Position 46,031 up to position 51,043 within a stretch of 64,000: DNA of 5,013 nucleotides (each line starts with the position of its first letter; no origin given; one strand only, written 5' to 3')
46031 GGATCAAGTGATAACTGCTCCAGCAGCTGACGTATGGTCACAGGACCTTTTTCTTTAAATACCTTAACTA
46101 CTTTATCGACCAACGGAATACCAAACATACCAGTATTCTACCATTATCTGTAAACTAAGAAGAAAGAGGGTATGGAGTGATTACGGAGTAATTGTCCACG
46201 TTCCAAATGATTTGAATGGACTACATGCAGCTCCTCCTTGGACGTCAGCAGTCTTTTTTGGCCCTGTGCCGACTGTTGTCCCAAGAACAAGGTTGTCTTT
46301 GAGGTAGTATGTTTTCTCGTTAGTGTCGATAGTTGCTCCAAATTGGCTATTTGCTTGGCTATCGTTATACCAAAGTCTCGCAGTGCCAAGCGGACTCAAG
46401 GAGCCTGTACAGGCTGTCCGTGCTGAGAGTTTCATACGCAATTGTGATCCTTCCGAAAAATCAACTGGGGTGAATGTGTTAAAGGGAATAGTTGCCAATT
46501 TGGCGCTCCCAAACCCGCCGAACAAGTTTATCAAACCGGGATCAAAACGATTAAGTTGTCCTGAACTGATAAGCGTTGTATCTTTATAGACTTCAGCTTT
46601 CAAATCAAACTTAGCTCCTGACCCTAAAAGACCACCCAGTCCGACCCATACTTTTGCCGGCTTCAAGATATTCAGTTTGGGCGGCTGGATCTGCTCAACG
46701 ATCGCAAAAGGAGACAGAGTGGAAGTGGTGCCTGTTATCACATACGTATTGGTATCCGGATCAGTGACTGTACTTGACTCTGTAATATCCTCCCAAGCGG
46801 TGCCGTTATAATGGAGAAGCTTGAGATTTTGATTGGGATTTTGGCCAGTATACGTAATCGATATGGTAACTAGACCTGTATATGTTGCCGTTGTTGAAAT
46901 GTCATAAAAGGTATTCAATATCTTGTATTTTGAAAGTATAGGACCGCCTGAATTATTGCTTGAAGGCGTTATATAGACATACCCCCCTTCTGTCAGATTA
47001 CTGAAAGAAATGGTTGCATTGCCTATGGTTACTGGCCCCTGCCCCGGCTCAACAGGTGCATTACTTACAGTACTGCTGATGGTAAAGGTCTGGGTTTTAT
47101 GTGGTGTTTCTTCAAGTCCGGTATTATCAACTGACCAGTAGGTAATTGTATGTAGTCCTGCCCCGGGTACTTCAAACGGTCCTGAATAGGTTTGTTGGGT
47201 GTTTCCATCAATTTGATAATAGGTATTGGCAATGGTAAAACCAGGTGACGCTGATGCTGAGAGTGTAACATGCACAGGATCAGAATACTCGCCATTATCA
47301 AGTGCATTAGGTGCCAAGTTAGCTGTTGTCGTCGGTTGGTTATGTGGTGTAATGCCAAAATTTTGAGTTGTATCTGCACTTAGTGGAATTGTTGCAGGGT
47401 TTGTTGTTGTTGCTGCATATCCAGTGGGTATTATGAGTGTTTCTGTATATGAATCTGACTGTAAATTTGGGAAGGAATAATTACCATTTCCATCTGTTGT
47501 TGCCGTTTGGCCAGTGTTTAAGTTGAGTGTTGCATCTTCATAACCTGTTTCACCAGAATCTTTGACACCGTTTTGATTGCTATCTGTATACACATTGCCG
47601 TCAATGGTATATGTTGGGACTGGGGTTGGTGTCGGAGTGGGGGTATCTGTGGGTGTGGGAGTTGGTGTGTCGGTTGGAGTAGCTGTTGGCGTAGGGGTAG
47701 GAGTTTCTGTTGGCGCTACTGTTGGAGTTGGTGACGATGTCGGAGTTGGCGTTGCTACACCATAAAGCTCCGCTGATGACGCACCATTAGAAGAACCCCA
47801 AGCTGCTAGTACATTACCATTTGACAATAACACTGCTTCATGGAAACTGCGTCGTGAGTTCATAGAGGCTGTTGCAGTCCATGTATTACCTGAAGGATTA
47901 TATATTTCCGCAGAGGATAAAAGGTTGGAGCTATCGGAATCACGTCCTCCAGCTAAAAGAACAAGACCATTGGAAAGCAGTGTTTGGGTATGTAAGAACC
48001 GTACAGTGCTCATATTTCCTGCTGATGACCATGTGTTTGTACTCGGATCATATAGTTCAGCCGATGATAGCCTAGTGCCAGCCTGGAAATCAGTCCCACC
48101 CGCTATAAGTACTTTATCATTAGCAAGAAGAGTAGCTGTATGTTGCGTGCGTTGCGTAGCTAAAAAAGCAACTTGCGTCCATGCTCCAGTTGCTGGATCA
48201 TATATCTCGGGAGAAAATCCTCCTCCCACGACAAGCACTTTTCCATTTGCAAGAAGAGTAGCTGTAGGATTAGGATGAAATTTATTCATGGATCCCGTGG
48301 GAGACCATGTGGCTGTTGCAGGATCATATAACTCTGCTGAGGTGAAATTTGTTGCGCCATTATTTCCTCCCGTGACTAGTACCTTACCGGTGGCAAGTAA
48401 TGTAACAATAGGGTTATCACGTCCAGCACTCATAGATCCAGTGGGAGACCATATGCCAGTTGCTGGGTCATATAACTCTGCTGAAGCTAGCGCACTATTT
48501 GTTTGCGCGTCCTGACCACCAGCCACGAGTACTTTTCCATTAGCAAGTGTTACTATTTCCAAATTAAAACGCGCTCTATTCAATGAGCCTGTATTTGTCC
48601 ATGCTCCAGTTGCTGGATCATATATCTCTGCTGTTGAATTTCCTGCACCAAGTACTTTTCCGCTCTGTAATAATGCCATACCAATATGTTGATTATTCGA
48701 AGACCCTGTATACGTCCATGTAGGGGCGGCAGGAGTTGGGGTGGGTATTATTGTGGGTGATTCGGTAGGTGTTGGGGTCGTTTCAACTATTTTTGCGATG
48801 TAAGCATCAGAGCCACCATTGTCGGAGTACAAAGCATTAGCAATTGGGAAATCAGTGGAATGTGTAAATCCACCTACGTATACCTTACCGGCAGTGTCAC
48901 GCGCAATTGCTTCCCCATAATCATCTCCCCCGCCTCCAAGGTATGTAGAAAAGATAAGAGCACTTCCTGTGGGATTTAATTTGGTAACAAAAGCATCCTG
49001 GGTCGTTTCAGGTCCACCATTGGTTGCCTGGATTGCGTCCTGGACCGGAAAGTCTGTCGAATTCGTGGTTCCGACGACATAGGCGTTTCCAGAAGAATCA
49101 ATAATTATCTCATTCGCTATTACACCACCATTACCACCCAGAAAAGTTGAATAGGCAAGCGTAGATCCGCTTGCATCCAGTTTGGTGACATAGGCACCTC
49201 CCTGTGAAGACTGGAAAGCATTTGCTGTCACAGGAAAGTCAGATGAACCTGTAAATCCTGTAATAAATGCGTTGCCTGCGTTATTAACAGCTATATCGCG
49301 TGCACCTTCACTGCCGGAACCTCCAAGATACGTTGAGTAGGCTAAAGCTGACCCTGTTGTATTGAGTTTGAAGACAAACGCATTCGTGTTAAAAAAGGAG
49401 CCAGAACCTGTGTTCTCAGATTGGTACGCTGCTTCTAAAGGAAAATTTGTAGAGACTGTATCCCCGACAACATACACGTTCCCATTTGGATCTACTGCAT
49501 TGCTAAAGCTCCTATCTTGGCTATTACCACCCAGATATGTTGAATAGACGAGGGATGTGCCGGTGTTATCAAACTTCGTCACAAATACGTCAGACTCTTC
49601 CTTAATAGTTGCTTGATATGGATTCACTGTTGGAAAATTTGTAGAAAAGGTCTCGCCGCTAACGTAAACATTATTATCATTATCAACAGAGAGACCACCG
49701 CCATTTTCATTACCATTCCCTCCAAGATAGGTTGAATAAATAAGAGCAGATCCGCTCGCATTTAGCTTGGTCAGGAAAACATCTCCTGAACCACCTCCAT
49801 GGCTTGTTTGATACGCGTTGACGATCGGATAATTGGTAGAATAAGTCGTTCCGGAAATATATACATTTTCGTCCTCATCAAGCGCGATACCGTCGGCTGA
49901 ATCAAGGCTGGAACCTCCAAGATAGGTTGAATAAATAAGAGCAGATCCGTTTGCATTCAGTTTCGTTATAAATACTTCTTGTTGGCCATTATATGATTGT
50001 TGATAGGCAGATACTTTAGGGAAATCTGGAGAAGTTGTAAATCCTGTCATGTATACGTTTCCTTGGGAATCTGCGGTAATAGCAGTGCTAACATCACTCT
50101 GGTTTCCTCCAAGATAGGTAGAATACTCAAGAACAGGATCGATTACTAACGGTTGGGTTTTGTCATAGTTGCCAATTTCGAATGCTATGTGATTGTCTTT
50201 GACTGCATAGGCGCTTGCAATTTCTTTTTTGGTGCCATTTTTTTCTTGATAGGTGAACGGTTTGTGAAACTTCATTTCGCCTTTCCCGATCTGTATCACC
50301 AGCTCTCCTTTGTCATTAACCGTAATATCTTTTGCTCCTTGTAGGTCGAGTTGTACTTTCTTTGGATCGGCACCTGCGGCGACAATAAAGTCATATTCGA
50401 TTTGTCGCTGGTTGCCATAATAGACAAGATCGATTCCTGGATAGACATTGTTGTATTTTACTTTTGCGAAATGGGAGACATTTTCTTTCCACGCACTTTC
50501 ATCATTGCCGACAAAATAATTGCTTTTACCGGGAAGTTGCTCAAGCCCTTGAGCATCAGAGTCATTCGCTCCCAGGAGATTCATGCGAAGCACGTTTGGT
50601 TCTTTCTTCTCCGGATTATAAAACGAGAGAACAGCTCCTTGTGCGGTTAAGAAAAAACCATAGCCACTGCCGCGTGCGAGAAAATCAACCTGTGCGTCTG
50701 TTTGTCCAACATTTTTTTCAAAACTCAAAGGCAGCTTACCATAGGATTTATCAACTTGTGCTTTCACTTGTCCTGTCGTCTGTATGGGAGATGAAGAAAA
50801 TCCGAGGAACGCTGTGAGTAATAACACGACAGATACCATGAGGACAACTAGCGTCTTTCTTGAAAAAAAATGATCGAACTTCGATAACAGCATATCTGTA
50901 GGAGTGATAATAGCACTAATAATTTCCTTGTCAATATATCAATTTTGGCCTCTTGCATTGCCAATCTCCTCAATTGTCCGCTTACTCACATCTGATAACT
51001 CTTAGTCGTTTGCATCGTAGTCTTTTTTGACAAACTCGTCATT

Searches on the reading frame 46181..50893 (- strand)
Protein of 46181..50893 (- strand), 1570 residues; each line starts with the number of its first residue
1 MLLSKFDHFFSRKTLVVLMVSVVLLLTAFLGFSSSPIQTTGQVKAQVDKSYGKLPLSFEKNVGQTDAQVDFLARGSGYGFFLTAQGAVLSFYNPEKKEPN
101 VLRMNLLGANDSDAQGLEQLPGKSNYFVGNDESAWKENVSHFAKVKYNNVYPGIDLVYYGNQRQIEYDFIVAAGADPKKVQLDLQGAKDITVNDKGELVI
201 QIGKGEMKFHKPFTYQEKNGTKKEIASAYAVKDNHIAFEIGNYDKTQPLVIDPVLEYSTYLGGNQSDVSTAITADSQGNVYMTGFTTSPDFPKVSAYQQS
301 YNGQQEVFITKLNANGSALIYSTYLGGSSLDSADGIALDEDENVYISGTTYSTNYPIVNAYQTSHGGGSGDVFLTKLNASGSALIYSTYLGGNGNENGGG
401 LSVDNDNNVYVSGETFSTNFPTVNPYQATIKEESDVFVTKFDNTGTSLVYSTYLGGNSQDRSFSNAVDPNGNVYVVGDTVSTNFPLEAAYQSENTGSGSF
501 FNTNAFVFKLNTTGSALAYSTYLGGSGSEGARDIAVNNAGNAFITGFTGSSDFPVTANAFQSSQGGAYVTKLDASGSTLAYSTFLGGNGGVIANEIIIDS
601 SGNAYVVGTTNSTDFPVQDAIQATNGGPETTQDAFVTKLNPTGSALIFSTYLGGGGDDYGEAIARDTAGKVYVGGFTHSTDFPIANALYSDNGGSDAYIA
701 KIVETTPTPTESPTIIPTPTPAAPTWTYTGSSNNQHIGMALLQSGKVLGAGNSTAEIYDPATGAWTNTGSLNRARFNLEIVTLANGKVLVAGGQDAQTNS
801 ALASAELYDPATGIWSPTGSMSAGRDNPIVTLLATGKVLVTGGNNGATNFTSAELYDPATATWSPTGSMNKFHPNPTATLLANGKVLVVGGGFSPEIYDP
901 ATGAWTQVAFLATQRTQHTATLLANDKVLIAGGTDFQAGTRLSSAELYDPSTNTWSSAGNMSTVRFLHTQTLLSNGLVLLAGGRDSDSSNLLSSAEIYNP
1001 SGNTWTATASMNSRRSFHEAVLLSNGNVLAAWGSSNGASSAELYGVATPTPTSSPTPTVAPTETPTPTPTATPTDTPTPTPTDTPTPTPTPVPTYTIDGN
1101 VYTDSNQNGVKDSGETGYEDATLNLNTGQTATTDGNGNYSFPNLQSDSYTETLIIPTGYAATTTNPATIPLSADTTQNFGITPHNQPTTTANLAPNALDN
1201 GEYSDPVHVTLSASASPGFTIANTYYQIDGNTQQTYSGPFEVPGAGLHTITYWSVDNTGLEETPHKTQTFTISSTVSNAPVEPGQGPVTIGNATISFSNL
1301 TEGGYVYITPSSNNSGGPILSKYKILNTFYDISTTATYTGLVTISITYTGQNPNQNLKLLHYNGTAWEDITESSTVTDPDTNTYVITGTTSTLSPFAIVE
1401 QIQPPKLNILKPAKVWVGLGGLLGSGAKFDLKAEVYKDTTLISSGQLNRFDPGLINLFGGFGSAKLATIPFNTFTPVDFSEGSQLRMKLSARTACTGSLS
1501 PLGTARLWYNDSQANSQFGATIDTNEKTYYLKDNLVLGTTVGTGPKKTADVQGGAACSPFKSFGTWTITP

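Call 9: search_protein_families(library=pfam, proteins=[window:46181-50893:-], max_evalue=0.01)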
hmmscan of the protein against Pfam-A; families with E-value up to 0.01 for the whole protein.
window:46181-50893:- (1570 aa): 12 families
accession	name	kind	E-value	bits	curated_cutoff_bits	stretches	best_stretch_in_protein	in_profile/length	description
PF25778.1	DUF7948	-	7.6e-68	229.2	27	1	58-254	1-214/214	Domain of unknown function (DUF7948)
PF01344.31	Kelch_1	-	1.5e-44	149.5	20.1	4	924-962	10-46/46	Kelch motif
PF06739.17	SBBP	-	8.1e-34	115.7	20.5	6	581-616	2-38/38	Beta-propeller repeat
PF13964.12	Kelch_6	-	1.1e-33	114.6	25.3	4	915-962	2-47/50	Kelch motif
PF13418.12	Kelch_4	-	5.3e-29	100.4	21.6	3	915-961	2-47/49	Galactose oxidase, central domain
PF13415.12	Kelch_3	-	2.9e-23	81.9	22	4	925-969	1-44/48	Galactose oxidase, central domain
PF24681.1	Kelch_KLHDC2_KLHL20_DRC7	-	3.7e-18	66.1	50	2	898-1046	31-184/221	KLHDC2/KLHL20/DRC7 Kelch-repeats domain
PF07646.21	Kelch_2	-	7.9e-16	57.6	21.3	0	969-1011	5-47/48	Kelch motif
PF25210.1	Kelch_FKB95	-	4.5e-15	56.4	70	3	750-819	55-124/268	FKB95, Kelch-repeats domain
PF24981.1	Beta-prop_ATRN-LZTR1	-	8.4e-14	51.9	50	1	834-988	48-224/289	Attractin/LZTR1 beta-propeller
PF17210.9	SdrD_B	-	1.6e-11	44.9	29.7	1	1099-1168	5-79/112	SdrD B-like domain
PF13620.12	CarboxypepD_reg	-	0.00038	21.2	32.3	1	1110-1179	6-79/82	Carboxypeptidase regulatory-like domain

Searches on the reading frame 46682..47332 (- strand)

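Call 73: search_protein_families(library=pfam, proteins=[window:46682-47332:-], max_evalue=1)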
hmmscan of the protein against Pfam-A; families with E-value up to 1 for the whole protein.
seq(217 aa): 1 family
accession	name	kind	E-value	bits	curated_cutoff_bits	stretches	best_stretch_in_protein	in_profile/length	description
PF05481.17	Myco_19_kDa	-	0.65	10.8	23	1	145-204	35-96/117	Mycobacterium 19 kDa lipoprotein antigen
